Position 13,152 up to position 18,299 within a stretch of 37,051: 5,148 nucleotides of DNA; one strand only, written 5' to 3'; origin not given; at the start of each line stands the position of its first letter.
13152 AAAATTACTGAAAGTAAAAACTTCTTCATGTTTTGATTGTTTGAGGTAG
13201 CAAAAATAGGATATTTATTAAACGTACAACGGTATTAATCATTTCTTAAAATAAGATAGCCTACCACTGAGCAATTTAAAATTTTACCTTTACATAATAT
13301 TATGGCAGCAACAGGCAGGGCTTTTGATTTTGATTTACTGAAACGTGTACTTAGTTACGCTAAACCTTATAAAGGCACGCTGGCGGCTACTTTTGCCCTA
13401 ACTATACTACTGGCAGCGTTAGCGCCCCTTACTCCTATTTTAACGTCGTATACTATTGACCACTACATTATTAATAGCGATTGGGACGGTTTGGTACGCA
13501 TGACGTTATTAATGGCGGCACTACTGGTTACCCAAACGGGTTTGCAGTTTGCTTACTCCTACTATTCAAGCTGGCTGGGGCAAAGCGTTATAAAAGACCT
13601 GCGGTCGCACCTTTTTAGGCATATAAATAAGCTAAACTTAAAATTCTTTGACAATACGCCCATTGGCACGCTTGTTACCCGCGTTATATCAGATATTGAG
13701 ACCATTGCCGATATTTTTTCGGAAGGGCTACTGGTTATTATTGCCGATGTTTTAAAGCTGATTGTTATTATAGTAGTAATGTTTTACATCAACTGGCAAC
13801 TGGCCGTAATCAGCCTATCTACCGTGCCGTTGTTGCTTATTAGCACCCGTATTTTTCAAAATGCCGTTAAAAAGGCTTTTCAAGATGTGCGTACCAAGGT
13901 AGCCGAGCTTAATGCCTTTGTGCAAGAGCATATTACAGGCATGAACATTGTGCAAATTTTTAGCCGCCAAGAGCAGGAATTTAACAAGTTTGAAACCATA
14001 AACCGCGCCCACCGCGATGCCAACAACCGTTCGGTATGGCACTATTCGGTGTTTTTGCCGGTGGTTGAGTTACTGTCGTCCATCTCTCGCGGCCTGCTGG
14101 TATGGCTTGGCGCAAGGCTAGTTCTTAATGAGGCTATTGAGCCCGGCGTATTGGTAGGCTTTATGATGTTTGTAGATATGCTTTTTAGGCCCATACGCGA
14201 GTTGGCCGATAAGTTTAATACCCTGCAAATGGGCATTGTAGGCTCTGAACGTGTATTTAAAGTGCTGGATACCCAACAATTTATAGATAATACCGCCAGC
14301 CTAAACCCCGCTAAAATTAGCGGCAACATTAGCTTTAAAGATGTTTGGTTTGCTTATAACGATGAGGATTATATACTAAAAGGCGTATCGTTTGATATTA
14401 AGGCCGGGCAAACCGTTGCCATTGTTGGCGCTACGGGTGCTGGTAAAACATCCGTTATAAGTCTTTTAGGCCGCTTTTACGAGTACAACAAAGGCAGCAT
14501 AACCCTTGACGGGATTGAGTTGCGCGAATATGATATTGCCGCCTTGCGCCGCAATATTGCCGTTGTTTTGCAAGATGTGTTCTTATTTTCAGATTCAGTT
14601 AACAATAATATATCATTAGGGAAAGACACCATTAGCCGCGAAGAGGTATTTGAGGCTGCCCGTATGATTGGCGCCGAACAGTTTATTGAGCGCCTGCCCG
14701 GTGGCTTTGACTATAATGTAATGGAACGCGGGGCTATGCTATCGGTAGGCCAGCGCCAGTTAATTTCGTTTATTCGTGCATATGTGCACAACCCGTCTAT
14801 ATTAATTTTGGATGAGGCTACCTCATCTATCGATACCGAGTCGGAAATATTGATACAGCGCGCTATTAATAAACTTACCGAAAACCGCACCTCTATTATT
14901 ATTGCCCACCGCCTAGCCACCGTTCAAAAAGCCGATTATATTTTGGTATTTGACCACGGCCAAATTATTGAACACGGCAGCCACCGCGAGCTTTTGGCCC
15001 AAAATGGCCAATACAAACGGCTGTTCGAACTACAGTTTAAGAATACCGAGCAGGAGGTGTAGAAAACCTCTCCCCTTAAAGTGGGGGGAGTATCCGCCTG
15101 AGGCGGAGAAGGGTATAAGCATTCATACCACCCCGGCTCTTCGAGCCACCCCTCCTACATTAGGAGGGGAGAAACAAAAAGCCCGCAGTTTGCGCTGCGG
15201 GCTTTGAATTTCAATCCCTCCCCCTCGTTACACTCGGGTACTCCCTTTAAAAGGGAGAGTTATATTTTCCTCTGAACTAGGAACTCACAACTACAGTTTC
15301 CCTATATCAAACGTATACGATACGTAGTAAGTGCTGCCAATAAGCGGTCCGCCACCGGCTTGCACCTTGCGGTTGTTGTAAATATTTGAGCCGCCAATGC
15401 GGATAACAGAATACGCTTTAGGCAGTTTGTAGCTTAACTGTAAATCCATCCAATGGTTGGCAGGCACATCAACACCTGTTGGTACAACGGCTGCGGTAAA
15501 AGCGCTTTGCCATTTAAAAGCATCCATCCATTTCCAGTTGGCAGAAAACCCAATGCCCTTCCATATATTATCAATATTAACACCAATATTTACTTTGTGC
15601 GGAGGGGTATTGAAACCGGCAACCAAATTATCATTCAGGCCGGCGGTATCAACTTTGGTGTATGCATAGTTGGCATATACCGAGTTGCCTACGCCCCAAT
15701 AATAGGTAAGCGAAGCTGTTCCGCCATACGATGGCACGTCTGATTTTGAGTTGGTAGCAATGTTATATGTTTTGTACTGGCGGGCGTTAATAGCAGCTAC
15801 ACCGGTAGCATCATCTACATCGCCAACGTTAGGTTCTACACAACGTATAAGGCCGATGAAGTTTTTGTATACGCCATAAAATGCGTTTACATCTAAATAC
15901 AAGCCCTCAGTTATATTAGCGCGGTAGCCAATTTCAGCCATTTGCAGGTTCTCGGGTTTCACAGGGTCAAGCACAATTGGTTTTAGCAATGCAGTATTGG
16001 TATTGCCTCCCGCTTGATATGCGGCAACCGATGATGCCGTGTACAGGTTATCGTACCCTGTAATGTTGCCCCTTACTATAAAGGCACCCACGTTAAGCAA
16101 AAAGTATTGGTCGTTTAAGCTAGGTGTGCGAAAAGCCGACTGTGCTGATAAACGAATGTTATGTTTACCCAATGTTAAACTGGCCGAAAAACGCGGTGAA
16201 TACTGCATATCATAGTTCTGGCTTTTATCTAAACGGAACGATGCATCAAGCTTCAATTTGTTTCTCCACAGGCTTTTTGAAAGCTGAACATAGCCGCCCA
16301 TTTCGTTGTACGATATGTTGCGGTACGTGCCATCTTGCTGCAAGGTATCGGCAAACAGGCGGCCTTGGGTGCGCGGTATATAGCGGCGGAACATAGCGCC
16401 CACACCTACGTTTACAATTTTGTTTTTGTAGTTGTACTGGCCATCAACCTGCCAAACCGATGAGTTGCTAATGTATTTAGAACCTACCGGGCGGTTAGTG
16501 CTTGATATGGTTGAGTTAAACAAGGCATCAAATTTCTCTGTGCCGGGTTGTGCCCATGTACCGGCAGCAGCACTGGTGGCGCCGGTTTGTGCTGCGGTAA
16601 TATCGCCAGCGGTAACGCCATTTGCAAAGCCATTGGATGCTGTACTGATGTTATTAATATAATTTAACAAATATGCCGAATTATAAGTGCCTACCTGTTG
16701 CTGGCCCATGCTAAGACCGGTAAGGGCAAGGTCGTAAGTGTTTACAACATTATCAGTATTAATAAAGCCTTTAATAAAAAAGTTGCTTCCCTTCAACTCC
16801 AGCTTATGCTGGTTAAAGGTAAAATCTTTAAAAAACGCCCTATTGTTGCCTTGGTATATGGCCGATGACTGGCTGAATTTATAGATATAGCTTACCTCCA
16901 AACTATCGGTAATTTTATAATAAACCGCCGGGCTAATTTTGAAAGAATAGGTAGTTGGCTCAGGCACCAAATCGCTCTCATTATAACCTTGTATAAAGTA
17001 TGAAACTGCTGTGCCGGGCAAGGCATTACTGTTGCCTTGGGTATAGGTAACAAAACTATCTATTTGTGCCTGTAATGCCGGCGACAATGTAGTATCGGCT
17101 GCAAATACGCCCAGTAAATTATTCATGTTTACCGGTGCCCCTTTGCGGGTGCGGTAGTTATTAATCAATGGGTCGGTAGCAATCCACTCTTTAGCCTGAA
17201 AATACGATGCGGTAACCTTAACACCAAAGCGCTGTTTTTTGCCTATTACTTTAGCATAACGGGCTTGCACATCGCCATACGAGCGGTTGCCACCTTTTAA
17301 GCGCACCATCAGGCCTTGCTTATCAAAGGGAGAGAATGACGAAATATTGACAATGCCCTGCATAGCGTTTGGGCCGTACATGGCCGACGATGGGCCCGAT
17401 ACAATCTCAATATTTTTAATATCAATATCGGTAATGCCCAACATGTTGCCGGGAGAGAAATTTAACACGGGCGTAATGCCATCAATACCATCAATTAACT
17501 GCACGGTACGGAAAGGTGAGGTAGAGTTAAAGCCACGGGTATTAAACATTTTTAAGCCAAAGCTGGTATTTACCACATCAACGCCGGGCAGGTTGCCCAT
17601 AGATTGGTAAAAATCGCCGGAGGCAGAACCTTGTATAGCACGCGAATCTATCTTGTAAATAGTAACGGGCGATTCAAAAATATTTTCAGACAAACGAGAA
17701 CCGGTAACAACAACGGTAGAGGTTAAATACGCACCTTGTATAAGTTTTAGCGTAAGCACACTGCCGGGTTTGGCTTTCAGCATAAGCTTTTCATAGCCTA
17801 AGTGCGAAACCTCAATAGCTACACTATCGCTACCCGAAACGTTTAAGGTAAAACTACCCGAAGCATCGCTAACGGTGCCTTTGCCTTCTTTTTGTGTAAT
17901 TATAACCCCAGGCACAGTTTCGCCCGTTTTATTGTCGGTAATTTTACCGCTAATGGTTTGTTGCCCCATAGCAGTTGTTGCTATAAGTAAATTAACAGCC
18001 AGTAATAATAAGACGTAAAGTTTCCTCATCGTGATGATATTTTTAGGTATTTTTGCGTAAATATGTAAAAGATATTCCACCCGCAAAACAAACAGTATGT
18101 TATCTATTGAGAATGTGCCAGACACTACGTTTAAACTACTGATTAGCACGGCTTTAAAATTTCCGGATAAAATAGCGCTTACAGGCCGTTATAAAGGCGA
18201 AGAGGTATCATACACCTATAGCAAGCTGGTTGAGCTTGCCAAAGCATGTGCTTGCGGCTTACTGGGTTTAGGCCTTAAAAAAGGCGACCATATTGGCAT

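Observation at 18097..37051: A locus of about 20 genes in two arms that fits no pathway I can name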

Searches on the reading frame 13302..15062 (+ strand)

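Call 40: search_protein_families(library=pfam, proteins=[window:13302-15062:+], max_evalue=0.001)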
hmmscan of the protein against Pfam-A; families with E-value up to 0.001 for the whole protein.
window:13302-15062:+ (586 aa): 4 families
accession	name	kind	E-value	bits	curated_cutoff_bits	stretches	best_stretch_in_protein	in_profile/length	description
PF00664.28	ABC_membrane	-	6.1e-56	190.5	28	1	29-297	3-273/274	ABC transporter transmembrane region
PF00005.33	ABC_tran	-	2e-28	100.2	25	1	359-508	1-137/137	ABC transporter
PF02463.25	SMC_N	-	6.5e-06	26.2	40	1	399-547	110-208/220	RecF/RecN/SMC N terminal domain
PF06414.18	Zeta_toxin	-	0.00049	20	22.3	0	372-410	19-57/199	Zeta toxin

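Call 70: search_protein_families(library=ncbifam, proteins=[window:13302-15062:+], max_evalue=0.01)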
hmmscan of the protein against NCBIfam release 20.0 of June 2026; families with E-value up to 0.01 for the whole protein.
window:13302-15062:+ (586 aa): 187 families (the best 25 are shown)
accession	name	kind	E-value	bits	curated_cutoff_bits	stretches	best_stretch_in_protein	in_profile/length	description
TIGR02203.1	MsbA_lipidA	equivalog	2.7e-147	491.7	602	1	14-580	3-571/572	lipid A export permease/ATP-binding protein MsbA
NF008381.0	PRK11176.1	equivalog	2.6e-129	432.2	867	1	10-580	10-581/582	lipid A ABC transporter ATP-binding protein/permease MsbA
TIGR02204.1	MsbA_rel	hypoth_equivalog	3.4e-127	425.5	780.4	1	12-579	5-576/576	ABC transporter, permease/ATP-binding protein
TIGR00958.1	3a01208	subfamily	6.1e-126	421.4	874.6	1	11-574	147-710/711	antigen peptide transporter 2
NF052233.1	CphA_assoc_ABC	equivalog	1.4e-124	417.1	880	1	13-585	172-750/766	cyanophycin metabolism-associated ABC transporter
TIGR01846.1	type_I_sec_HlyB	subfamily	1.3e-119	400.5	725.55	1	21-578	135-692/694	type I secretion system permease/ATPase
NF045513.1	HepA_fam_ABC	equivalog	5.4e-113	378.5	725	1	52-579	79-610/610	heterocyst formation ABC transporter subunit HepA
NF008056.1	PRK10790.1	equivalog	1.9e-111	373.4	746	1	12-582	10-579/584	SmdB family multidrug efflux ABC transporter permease/ATP-binding protein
NF010178.0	PRK13657.1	equivalog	9.9e-106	354.5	733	1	12-584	6-576/588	glucan ABC transporter ATP-binding protein/ permease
TIGR03375.1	type_I_sec_LssB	subfamily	3.6e-95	319.7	693.1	1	17-569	145-693/696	type I secretion system permease/ATPase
NF000475.1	tet_ABC_46_B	exception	8.4e-92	308.6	1250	1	12-578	3-574/578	tetracycline efflux ABC transporter Tet(46) subunit B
TIGR03796.1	NHLM_micro_ABC1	equivalog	8.5e-92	308.5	853.3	1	16-575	145-709/710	NHLP family bacteriocin export ABC transporter peptidase/permease/ATPase subunit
TIGR03797.1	NHLM_micro_ABC2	equivalog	6.5e-91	305.8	709.4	1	21-578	132-685/686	NHLP bacteriocin export ABC transporter permease/ATPase subunit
NF008055.0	PRK10789.1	equivalog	2.4e-86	290.5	845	1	31-579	22-572/590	SmdA family multidrug ABC transporter permease/ATP-binding protein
TIGR01192.1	chvA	subfamily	1.6e-84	284.6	585.4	1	10-578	4-570/585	glucan export ABC transporter ATP-binding protein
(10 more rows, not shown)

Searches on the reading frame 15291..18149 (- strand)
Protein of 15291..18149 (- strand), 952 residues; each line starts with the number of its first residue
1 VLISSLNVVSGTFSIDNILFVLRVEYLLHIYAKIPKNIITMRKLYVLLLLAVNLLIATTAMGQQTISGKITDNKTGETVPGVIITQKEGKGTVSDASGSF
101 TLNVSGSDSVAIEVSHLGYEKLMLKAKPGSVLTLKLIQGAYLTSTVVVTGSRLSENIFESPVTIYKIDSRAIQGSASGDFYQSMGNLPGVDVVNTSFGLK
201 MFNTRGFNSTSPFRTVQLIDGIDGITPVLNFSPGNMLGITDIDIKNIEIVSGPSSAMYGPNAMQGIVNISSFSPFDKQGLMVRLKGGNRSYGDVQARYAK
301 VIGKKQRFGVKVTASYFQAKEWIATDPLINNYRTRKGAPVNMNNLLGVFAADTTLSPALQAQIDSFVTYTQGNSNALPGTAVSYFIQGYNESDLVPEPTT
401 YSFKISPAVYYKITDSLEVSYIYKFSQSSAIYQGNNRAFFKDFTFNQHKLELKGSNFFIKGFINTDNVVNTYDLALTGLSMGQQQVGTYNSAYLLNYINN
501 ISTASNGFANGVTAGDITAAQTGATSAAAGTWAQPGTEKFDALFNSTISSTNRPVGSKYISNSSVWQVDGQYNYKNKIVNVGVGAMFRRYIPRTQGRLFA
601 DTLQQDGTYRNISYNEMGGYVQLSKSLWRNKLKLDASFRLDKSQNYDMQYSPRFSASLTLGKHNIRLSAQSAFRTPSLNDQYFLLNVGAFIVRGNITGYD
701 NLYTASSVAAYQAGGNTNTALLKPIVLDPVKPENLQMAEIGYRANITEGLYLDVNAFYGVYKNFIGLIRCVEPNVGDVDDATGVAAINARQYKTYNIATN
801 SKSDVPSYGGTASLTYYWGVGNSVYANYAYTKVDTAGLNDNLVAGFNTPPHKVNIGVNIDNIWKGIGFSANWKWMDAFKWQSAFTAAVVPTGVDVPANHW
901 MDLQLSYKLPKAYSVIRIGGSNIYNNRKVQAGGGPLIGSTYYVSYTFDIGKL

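Call 40: search_protein_families(library=pfam, proteins=[window:15291-18149:-], max_evalue=0.001)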
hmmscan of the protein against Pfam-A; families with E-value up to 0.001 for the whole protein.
window:15291-18149:- (952 aa): 3 families
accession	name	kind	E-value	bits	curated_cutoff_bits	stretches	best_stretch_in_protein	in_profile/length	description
PF07715.20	Plug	-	1.6e-11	45.1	23.9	1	158-266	3-107/107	TonB-dependent Receptor Plug Domain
PF13715.12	CarbopepD_reg_2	-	2.1e-11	44.1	32.2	1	66-131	1-69/88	CarboxypepD_reg-like domain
PF13620.12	CarboxypepD_reg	-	7e-08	33.1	32.3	1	65-123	1-63/82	Carboxypeptidase regulatory-like domain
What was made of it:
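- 15291..18029 (-): TonB-dependent outer-membrane receptor (CarboxypepD_reg + Plug + barrel), divergent from the ligase gene. It is part of the conserved unit. Pfam hits (call 40).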

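Call 70: search_protein_families(library=ncbifam, proteins=[window:15291-18029:-], max_evalue=0.01)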
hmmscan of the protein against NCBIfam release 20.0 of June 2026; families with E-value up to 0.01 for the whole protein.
window:15291-18029:- (912 aa): 8 families
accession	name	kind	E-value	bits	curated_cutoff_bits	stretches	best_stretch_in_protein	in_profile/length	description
NF053590.1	TonB_dep_TOL0244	equivalog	4.4e-20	71.8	645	1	103-271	11-178/604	TOL_0244 family TonB-dependent receptor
TIGR01785.1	TonB-hemin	subfamily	2.4e-17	62.6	316.85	2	104-297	2-189/677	TonB-dependent heme/hemoglobin receptor family protein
TIGR01786.1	TonB-hemlactrns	subfamily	4.4e-16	58.4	323.75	1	119-869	20-668/719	TonB-dependent hemoglobin/transferrin/lactoferrin family receptor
NF010010.0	PRK13483.1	equivalog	1.7e-10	39.6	927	1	103-230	33-161/660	ligand-gated channel protein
TIGR01779.1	TonB-B12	equivalog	2.9e-10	39.3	599.7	1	103-276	28-198/614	TonB-dependent vitamin B12 receptor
NF007478.2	PRK10064.1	equivalog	2.5e-09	36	745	1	103-229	30-155/663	catecholate siderophore receptor CirA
NF010038.0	PRK13513.1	equivalog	5.3e-09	35.2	942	1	101-229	33-162/659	ligand-gated channel protein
NF049945.1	TonB_dep_FCYXU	equivalog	1.6e-05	23.8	825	1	202-272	137-208/697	TonB-dependent receptor, FCYXU motif-type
